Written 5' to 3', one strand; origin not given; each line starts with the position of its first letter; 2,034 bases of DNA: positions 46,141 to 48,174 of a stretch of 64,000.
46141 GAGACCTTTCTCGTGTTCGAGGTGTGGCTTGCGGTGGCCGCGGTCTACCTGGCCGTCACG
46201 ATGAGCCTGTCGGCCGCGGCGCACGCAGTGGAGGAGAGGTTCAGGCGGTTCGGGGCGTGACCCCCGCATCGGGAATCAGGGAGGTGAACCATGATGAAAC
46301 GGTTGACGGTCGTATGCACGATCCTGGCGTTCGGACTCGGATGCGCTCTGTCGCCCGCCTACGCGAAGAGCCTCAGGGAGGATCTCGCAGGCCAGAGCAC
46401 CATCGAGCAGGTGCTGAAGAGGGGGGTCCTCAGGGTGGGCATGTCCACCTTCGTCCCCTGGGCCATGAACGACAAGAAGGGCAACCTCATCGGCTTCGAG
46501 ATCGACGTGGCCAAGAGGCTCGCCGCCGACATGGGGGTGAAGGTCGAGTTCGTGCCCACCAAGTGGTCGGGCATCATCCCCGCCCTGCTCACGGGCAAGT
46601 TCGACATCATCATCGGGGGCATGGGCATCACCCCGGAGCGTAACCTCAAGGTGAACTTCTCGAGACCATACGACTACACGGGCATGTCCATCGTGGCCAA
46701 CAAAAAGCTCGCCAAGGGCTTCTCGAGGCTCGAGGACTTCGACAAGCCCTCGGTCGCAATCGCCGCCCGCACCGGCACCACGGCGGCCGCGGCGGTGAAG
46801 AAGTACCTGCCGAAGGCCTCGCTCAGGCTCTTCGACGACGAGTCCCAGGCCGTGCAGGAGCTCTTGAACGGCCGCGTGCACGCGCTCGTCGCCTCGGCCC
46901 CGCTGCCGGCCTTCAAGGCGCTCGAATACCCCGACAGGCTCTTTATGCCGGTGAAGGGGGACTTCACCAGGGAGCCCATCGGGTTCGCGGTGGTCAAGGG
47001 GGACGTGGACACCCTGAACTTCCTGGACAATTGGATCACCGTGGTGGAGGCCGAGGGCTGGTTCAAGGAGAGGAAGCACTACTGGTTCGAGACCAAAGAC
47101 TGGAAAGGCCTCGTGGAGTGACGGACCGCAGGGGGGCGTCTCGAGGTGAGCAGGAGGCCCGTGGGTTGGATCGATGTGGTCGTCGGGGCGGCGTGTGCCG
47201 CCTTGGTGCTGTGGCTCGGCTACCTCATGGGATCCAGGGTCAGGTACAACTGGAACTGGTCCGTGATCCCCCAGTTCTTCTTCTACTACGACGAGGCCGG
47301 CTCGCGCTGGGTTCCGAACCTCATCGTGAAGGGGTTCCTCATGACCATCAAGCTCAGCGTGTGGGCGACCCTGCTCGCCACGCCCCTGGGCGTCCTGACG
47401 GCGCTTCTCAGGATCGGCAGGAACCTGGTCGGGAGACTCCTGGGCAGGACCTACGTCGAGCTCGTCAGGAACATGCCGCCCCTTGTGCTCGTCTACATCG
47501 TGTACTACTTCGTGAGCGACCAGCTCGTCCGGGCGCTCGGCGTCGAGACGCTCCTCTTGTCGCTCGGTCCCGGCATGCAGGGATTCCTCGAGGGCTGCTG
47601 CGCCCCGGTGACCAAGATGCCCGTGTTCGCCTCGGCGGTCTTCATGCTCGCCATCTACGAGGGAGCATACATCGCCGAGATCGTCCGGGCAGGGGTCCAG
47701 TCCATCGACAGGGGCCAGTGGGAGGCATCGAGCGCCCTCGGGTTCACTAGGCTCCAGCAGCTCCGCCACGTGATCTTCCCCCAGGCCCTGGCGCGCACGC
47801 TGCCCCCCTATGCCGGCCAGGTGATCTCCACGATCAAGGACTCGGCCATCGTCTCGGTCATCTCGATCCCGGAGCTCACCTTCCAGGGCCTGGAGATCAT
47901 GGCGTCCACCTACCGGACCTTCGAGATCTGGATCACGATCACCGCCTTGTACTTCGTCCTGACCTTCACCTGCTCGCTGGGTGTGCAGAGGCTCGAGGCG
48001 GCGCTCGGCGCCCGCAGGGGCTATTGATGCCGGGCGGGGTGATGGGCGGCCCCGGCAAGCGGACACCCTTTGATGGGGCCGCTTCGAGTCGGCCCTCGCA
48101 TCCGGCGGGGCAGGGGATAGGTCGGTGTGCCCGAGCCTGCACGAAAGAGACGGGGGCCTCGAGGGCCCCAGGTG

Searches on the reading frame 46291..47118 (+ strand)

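Call 57: search_protein_families(library=pfam, proteins=[window:46291-47118:+], max_evalue=0.00001)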
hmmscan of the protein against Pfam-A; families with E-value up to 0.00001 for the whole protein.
window:46291-47118:+ (276 aa): 2 families
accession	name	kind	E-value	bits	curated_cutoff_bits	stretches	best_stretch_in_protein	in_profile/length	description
PF00497.25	SBP_bac_3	-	3.3e-34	117.9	26.4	1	47-267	1-131/132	Bacterial extracellular solute-binding proteins, family 3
PF10613.14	Lig_chan-Glu_bd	-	2.7e-10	40.8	30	1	67-139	43-114/115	Ligated ion channel L-glutamate- and glycine-binding site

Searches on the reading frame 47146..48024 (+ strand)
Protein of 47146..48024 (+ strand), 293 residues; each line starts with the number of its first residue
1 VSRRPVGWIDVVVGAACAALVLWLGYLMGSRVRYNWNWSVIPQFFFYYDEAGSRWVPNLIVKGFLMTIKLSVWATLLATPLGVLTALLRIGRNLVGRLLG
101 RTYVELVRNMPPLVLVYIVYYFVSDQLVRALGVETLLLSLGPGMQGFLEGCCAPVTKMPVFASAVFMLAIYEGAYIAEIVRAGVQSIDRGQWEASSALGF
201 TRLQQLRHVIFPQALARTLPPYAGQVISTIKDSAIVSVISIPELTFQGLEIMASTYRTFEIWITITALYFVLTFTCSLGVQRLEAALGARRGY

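Call 57: search_protein_families(library=pfam, proteins=[window:47146-48024:+], max_evalue=0.00001)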
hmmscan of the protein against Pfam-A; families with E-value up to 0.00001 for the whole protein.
window:47146-48024:+ (293 aa): 1 family
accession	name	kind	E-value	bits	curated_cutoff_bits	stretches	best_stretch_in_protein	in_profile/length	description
PF00528.27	BPD_transp_1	-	7e-20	72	26.4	1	79-283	2-178/184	Binding-protein-dependent transport system inner membrane component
